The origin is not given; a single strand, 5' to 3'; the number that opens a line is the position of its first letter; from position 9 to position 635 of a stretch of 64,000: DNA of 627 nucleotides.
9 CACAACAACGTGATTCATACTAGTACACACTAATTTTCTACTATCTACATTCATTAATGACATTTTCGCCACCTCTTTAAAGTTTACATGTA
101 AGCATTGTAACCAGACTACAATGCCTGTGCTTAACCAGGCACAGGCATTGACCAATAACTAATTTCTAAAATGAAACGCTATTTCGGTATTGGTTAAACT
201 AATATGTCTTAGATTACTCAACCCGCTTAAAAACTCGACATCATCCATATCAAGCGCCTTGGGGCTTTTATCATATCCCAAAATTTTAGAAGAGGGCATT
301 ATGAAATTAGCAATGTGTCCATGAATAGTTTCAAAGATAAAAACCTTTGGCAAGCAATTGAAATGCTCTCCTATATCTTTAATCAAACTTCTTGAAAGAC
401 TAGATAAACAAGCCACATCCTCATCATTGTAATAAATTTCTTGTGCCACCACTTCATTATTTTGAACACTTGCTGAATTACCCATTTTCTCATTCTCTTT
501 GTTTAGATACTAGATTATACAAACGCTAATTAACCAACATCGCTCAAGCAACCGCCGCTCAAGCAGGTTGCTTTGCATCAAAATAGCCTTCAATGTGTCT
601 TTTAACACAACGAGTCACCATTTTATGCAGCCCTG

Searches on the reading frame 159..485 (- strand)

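Call 39: search_protein_families(library=padloc, alignment_id=A1, max_evalue=0.001)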
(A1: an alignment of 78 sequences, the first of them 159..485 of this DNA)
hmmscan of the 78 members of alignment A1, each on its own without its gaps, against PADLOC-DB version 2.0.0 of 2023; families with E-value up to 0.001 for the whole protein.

A. member 1, window:159-485:- (108 aa): 0 families

B. families by the number of members that match (of 78 scanned): 38 families (the first 25 are shown)
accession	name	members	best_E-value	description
PDLC04900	PDC-S08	1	1.1e-105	-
PDLC01734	typeIV_RecD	1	7.5e-47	RecD_0_IVD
PDLC05064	PDC-S68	1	1.1e-43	-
PDLC05066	PDC-S68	1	3e-42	-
PDLC05065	PDC-S68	1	1.6e-38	-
PDLC01148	RecD_like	1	4.6e-33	RecD/Tra ATPase fused to N-terminal HHH domain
PDLC03386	MTase_II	1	1.6e-27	Type II methyltransferase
PDLC05035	PDC-S53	1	2.7e-17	-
PDLC04475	PDC-M16A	1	4.8e-16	-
PDLC02782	SspD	1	9.7e-15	SspD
PDLC03371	MTase_II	1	3.2e-14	Type II methyltransferase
PDLC04476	PDC-M16A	1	1.8e-13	-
PDLC04472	PDC-M16A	1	5.6e-10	-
PDLC03378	MTase_II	1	7.7e-10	Type II methyltransferase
PDLC03251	MTase_II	1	9.4e-10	Type II methyltransferase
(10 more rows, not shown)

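Call 40: search_protein_families(library=pfam, alignment_id=A1, max_evalue=0.0001)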
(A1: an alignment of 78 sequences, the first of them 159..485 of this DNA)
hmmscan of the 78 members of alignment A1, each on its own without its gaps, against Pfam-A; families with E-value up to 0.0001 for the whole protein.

A. member 1, window:159-485:- (108 aa): 0 families

B. families by the number of members that match (of 78 scanned): 29 families (the first 25 are shown)
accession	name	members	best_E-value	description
PF06189.17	5-nucleotidase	1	2.8e-105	5'-nucleotidase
PF00268.27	Ribonuc_red_sm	1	8.1e-59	Ribonucleotide reductase, small chain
PF16473.11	Rv2179c-like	1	1.4e-42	3'-5' exoribonuclease Rv2179c-like domain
PF02146.23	SIR2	1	6.2e-40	Sir2 family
PF00436.31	SSB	1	3.6e-36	Single-strand binding protein family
PF13604.12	AAA_30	1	5e-34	AAA domain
PF17975.6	RNR_Alpha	1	1.1e-24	Ribonucleotide reductase alpha domain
PF13245.12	AAA_19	1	1.1e-22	AAA domain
PF01145.31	Band_7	1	6.3e-17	SPFH domain / Band 7 family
PF21779.2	DUF6874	1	5.7e-16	Family of unknown function (DUF6874)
PF14490.11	HHH_RecD2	1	3.3e-15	ATP-dependent RecD2 DNA helicase HHH domain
PF21995.1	RNR-II_ins_dom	1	6e-14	B12-dependent ribonucleotide reductase, insertion domain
PF10979.13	DUF2786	1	1.3e-11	Protein of unknown function (DUF2786)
PF02867.20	Ribonuc_red_lgC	1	2.1e-11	Ribonucleotide reductase, barrel domain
PF07486.17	Hydrolase_2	1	3.8e-11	Cell Wall Hydrolase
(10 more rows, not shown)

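Call 70: search_protein_families(library=phrogs, alignment_id=A1, max_evalue=0.00001)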
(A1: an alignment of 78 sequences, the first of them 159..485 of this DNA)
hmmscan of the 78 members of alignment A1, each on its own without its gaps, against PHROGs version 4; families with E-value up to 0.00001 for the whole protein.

A. member 1, window:159-485:- (108 aa): 0 families

B. families by the number of members that match (of 78 scanned): 35 families (the first 25 are shown)
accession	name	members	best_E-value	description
phrog_421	-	2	1e-18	unknown function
phrog_367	-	1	3e-128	ribonucleotide reductase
phrog_4412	-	1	6.8e-109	exonuclease V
phrog_86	-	1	3.1e-65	ribonucleoside diphosphate reductase small subunit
phrog_23224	-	1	4.7e-55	DNA methyltransferase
phrog_6160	-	1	1.6e-53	-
phrog_44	-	1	8.9e-52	single strand DNA binding protein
phrog_424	-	1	1.2e-51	phosphoadenosine phosphosulfate reductase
phrog_325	-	1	1e-50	Dda-like helicase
phrog_255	-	1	1.7e-48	exonuclease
phrog_757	-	1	4.6e-44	DNA methyltransferase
phrog_2162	-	1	2.5e-41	Sir2 (NAD-dependent deacetylase)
phrog_14078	-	1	3.7e-27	-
phrog_200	-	1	3.1e-26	lipoprotein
phrog_67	-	1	3.5e-23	DNA methyltransferase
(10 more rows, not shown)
